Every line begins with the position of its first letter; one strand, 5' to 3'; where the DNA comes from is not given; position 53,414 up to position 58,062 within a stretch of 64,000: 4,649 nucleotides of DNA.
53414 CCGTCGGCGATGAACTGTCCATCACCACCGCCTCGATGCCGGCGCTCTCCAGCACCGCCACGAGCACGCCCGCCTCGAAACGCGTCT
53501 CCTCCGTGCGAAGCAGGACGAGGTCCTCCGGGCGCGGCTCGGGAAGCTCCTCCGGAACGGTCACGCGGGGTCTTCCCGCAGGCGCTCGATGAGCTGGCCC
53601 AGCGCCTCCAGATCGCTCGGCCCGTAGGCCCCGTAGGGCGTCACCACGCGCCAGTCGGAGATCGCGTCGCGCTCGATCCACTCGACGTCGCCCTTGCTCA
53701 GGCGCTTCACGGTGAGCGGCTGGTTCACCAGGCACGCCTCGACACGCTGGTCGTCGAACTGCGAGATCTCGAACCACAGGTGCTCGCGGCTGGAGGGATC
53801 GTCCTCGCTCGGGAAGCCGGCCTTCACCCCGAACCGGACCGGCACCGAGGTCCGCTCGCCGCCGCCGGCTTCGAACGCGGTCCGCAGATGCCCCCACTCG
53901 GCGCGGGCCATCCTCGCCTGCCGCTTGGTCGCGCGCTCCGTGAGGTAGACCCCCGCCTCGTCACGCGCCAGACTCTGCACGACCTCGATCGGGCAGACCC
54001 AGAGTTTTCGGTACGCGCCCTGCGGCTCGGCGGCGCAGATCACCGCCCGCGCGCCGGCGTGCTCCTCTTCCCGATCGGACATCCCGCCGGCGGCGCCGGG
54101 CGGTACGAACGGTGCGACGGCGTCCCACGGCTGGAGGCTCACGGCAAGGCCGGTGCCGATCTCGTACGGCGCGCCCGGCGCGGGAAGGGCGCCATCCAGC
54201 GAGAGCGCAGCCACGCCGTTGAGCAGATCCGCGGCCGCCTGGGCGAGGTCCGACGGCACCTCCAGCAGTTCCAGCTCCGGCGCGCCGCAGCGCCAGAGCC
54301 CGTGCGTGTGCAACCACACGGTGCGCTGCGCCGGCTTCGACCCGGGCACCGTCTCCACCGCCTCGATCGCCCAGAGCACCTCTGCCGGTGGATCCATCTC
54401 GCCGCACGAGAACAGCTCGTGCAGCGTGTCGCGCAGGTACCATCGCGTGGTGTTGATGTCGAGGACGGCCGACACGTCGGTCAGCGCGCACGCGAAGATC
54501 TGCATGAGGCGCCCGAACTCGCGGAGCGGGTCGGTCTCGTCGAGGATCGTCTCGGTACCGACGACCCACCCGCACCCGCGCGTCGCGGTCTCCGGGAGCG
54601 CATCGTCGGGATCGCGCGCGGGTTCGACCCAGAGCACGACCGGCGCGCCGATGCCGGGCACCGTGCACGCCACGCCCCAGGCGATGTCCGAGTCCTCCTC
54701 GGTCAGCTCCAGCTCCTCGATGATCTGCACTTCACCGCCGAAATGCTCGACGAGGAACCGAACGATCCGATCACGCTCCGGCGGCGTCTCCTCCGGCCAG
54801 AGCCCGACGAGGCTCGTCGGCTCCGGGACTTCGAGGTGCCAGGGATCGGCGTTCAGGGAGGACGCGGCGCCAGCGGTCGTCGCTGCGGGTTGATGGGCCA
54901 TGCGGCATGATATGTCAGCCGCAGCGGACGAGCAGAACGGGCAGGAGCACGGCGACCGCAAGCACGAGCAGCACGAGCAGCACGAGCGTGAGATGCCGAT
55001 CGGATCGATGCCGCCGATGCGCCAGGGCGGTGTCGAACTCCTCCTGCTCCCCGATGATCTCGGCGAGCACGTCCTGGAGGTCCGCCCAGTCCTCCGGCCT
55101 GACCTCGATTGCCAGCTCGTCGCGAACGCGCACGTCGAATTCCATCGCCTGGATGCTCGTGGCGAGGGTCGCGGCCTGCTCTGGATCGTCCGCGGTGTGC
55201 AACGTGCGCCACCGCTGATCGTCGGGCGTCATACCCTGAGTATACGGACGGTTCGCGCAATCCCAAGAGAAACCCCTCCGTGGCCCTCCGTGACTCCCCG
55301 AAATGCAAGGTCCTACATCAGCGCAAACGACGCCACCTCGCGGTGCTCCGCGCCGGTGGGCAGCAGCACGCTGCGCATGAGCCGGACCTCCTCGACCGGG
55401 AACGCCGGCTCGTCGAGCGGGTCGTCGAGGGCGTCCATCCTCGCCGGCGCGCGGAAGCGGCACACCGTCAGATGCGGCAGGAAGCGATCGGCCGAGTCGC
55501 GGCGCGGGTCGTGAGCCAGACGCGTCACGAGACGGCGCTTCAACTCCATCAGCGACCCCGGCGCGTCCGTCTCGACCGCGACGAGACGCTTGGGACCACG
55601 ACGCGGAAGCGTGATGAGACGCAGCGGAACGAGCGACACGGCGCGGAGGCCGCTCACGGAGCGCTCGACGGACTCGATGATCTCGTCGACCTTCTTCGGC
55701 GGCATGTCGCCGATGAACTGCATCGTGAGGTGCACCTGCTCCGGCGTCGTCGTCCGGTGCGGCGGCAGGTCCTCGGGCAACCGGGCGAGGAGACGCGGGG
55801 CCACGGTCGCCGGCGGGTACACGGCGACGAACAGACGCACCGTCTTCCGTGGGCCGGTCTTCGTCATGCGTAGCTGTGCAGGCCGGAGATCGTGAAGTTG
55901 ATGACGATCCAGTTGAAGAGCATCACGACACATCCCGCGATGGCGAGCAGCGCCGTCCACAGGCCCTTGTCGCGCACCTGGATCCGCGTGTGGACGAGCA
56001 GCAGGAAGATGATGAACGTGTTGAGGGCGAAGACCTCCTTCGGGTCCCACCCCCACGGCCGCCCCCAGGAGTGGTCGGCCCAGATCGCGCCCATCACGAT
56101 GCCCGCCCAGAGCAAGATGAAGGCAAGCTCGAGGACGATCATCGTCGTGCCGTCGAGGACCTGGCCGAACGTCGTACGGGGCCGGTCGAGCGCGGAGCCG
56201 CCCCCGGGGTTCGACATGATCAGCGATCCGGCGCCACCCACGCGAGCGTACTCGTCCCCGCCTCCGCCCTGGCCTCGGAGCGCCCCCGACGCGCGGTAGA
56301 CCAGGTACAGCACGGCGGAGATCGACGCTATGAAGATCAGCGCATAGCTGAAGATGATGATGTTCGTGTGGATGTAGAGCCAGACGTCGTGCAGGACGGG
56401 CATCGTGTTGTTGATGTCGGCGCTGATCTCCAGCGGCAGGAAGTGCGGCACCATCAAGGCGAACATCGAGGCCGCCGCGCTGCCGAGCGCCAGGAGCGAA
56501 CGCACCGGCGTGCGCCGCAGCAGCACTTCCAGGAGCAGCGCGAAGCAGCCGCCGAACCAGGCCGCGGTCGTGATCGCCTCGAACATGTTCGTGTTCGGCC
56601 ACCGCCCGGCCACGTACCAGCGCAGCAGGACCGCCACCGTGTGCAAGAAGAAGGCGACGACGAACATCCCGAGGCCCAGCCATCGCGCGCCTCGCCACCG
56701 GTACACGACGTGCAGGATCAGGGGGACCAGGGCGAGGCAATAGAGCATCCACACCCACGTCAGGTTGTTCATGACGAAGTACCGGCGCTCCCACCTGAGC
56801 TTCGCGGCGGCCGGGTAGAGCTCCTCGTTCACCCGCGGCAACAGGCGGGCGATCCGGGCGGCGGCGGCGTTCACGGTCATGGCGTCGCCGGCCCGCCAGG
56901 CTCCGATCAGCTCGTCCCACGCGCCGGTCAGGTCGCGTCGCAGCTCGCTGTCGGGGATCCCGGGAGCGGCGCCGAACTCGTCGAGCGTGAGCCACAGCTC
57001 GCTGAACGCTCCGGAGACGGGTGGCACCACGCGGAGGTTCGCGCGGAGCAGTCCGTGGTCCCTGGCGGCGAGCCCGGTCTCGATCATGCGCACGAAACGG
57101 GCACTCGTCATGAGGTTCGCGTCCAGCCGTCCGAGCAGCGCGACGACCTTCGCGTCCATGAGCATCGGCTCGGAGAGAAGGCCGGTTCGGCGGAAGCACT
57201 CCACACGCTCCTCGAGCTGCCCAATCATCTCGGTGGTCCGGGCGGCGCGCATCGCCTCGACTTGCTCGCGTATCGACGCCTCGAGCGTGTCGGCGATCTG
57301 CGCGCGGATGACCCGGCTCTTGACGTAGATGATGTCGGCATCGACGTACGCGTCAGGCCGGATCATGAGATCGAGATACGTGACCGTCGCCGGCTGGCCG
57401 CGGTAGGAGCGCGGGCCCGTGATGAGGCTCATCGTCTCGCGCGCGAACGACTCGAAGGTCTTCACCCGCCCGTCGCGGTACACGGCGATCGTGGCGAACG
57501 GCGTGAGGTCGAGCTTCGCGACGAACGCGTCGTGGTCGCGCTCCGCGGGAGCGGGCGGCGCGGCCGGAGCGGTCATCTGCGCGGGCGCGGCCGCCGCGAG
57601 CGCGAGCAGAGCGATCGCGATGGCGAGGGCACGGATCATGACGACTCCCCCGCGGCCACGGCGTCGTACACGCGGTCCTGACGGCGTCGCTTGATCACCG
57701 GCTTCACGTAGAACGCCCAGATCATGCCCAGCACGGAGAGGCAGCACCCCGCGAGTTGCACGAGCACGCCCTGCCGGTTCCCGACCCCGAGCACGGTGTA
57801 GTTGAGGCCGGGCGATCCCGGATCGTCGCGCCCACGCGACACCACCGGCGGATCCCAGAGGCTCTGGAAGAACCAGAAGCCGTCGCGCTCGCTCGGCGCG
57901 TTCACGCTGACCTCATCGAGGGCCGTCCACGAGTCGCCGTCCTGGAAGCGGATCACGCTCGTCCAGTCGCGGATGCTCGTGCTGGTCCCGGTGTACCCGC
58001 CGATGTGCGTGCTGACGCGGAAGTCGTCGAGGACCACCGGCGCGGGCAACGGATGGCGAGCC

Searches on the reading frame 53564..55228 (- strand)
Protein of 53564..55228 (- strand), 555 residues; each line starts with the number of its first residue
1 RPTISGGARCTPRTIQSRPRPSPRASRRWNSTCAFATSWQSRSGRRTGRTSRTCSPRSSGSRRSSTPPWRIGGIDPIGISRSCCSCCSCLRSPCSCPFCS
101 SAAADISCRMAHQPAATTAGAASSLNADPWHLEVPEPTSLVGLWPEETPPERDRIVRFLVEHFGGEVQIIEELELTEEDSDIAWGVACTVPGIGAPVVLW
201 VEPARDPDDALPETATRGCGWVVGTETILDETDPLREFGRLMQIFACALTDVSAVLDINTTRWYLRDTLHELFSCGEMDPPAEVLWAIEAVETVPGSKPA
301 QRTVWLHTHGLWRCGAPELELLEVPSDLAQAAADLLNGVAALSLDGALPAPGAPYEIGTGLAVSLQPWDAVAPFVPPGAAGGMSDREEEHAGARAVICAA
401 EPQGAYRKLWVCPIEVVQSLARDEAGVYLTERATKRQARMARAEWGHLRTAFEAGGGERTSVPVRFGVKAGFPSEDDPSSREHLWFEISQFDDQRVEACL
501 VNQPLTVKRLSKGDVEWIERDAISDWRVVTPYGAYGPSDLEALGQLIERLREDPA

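Call 79: search_protein_families(library=pfam, proteins=[window:53564-55228:-], max_evalue=0.001)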
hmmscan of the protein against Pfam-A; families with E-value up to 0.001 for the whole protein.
window:53564-55228:- (555 aa): 2 families
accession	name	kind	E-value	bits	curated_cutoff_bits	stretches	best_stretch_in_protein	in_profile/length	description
PF22789.1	DUF4026_C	-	2.2e-16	60.8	27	1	293-397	3-113/114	Protein of unknown function (DUF4026) C-terminal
PF10077.14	DUF2314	-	8.9e-11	42.5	22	1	466-537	36-108/134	Uncharacterized protein conserved in bacteria (DUF2314)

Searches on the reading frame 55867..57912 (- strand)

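Call 79: search_protein_families(library=pfam, proteins=[window:55867-57912:-], max_evalue=0.001)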
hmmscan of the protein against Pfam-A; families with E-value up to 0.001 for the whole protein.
window:55867-57912:- (682 aa): 1 family
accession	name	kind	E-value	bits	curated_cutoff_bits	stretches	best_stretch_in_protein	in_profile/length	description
PF01578.25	Cytochrom_C_asm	-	5.5e-31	108.3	29.9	1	442-679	3-212/212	Cytochrome C assembly protein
